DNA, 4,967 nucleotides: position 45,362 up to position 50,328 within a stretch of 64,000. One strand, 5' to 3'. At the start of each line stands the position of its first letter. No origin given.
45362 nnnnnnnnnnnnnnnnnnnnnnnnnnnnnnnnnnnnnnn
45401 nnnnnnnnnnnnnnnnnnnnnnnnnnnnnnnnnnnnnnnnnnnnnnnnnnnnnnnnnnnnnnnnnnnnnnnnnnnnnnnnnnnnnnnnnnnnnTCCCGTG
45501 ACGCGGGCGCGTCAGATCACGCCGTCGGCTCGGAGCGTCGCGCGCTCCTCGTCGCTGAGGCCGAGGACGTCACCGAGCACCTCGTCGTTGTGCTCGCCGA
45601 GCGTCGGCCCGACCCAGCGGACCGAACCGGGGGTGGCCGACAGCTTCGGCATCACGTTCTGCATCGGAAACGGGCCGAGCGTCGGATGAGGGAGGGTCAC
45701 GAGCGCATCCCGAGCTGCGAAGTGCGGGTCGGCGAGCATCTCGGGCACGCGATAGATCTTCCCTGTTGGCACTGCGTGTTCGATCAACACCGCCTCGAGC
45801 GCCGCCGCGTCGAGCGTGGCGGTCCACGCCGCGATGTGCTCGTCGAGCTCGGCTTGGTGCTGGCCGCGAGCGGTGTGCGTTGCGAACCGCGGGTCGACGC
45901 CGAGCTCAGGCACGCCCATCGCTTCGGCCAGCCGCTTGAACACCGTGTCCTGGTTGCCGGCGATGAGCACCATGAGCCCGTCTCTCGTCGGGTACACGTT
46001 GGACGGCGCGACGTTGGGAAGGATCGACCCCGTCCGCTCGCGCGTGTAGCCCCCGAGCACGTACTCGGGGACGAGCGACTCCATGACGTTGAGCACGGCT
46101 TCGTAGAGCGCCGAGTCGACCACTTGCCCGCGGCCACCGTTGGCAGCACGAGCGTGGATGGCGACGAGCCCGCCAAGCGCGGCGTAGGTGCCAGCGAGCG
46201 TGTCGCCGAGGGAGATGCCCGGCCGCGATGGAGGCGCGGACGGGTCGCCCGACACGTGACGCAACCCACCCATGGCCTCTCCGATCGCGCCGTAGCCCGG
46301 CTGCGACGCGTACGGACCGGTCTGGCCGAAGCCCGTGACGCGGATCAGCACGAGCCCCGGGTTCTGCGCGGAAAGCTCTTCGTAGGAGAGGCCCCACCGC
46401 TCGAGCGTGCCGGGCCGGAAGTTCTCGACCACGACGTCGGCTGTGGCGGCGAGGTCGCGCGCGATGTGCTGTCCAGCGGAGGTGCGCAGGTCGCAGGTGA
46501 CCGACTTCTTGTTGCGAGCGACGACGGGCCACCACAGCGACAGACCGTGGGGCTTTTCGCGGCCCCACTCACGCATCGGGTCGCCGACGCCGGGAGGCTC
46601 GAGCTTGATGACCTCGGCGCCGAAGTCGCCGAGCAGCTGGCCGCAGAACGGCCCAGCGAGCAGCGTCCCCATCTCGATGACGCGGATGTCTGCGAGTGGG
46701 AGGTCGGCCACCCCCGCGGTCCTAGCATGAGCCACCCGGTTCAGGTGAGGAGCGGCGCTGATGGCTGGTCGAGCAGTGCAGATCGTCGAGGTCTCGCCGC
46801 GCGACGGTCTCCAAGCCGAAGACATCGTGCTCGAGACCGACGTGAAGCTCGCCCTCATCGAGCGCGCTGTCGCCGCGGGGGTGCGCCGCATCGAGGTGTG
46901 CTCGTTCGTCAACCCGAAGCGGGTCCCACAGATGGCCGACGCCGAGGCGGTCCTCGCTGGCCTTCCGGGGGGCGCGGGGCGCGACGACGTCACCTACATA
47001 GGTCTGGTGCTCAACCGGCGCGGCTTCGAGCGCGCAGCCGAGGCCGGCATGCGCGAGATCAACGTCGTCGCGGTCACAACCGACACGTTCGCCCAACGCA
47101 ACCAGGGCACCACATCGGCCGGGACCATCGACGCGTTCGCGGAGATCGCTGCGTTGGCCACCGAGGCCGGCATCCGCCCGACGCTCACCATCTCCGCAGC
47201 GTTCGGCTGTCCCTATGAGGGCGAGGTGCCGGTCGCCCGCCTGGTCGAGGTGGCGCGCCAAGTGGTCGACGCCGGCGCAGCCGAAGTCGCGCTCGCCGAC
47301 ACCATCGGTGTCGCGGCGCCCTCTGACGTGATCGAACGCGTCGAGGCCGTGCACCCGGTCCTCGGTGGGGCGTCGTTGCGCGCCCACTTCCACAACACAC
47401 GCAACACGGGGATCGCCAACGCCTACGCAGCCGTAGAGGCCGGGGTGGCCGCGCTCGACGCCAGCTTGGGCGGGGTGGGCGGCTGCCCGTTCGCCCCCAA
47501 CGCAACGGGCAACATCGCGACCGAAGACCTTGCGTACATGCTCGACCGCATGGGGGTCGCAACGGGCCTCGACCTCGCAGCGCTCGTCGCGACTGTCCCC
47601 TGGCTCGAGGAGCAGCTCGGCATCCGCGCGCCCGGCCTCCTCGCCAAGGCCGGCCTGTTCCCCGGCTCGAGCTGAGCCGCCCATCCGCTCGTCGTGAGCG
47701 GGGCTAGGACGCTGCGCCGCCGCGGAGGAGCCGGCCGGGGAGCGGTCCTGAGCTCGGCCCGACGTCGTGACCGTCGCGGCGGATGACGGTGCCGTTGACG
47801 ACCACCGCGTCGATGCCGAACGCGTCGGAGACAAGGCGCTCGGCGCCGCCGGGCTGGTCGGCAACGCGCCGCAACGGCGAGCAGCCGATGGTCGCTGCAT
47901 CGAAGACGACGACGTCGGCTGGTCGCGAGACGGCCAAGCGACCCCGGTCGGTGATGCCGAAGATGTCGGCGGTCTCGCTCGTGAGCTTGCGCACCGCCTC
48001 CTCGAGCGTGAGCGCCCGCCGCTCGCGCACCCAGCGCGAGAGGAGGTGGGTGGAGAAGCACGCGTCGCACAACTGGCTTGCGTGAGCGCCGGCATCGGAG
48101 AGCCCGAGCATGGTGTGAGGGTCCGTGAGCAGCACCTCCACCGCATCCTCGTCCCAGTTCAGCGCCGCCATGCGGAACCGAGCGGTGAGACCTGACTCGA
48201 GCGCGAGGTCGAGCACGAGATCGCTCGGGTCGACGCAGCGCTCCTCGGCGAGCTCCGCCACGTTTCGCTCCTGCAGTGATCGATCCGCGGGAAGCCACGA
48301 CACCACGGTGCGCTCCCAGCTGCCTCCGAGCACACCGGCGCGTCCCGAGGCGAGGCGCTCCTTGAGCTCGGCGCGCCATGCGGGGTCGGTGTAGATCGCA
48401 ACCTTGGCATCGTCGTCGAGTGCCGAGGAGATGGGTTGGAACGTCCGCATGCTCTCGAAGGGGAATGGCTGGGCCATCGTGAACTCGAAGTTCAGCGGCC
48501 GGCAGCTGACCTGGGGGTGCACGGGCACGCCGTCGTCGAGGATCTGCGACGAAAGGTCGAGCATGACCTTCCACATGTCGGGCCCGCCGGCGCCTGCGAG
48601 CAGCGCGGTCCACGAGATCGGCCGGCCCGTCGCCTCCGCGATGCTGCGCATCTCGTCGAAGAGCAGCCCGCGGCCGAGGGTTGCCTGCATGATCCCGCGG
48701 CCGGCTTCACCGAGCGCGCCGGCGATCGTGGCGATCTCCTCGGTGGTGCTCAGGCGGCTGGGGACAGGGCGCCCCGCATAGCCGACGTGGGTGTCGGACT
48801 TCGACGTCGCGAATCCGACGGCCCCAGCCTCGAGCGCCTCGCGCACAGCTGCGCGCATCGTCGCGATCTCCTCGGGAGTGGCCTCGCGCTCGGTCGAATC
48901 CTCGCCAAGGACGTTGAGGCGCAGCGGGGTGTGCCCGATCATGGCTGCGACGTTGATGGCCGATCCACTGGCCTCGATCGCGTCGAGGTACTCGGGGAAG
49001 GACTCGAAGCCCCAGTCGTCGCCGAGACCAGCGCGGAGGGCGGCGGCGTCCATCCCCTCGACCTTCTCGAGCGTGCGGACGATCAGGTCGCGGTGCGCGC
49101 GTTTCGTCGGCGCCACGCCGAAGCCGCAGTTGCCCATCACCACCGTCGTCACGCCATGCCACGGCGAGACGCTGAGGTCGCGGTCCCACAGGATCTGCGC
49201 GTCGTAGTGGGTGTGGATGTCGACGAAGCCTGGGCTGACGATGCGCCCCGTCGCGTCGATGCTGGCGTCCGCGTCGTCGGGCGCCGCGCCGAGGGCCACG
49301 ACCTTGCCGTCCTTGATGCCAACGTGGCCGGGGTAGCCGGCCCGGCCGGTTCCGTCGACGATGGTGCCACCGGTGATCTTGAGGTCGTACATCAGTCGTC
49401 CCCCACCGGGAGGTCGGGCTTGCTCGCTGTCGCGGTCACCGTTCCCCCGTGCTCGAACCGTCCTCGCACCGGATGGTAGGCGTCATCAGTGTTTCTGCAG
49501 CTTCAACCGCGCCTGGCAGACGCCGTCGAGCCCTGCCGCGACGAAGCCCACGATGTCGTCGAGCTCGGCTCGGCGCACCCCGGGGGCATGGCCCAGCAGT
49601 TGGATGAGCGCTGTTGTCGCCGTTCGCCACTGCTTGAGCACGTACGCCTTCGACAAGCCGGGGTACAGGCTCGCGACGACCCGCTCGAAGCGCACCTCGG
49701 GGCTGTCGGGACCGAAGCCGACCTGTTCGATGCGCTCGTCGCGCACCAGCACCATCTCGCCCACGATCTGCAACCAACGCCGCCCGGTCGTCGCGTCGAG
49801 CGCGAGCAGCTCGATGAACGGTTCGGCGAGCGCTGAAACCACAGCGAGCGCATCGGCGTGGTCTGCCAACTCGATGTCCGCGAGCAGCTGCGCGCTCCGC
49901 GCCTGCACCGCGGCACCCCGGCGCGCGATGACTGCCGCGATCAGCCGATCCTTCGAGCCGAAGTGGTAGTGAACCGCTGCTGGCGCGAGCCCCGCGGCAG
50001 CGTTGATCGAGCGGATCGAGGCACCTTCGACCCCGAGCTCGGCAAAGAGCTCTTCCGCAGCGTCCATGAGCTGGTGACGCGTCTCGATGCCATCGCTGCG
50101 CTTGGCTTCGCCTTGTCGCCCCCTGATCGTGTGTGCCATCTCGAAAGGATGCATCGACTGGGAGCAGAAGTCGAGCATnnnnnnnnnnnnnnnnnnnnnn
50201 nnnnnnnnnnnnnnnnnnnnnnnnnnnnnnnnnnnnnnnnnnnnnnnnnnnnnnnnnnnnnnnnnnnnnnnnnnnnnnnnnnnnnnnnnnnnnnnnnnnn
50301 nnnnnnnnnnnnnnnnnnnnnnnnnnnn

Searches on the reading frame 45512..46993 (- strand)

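Call 50: search_protein_families(library=pfam, proteins=[window:45512-46993:-], max_evalue=0.001)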
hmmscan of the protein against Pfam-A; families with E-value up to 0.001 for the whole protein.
window:45512-46993:- (493 aa): 1 family
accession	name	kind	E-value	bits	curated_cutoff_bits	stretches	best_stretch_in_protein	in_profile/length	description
PF02515.22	CoA_transf_3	-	7.4e-124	414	23.3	1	100-469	1-366/366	CoA-transferase family III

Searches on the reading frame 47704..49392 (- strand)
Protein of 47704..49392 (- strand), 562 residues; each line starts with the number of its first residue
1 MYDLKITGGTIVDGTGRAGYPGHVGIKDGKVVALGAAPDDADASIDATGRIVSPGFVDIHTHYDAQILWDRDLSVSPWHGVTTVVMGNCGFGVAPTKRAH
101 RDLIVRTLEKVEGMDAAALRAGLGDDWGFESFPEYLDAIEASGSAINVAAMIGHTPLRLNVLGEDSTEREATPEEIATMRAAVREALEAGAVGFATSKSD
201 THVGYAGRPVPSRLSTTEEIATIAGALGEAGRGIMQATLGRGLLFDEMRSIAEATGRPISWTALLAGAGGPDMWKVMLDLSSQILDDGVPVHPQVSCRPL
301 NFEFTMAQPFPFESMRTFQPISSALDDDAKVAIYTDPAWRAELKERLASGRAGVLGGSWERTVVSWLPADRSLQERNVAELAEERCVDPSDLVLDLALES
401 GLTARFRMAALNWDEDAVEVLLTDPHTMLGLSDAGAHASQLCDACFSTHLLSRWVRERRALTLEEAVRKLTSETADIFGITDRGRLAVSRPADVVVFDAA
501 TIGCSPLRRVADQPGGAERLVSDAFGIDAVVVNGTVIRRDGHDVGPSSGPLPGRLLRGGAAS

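Call 50: search_protein_families(library=pfam, proteins=[window:47704-49392:-], max_evalue=0.001)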
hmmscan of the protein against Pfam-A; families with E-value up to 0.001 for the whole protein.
window:47704-49392:- (562 aa): 2 families
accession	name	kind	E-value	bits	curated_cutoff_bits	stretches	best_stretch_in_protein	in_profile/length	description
PF07969.17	Amidohydro_3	-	6.4e-34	118.7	29.7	1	45-537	3-471/472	Amidohydrolase family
PF01979.26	Amidohydro_1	-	1.6e-12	47.8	25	1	441-536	264-344/345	Amidohydrolase family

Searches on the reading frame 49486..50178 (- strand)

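Call 50: search_protein_families(library=pfam, proteins=[window:49486-50178:-], max_evalue=0.001)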
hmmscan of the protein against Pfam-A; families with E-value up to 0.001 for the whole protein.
window:49486-50178:- (230 aa): 1 family
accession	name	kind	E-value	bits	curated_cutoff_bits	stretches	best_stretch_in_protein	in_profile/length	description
PF00440.29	TetR_N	-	1.7e-12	47.4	24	1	37-83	1-47/47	Bacterial regulatory proteins, tetR family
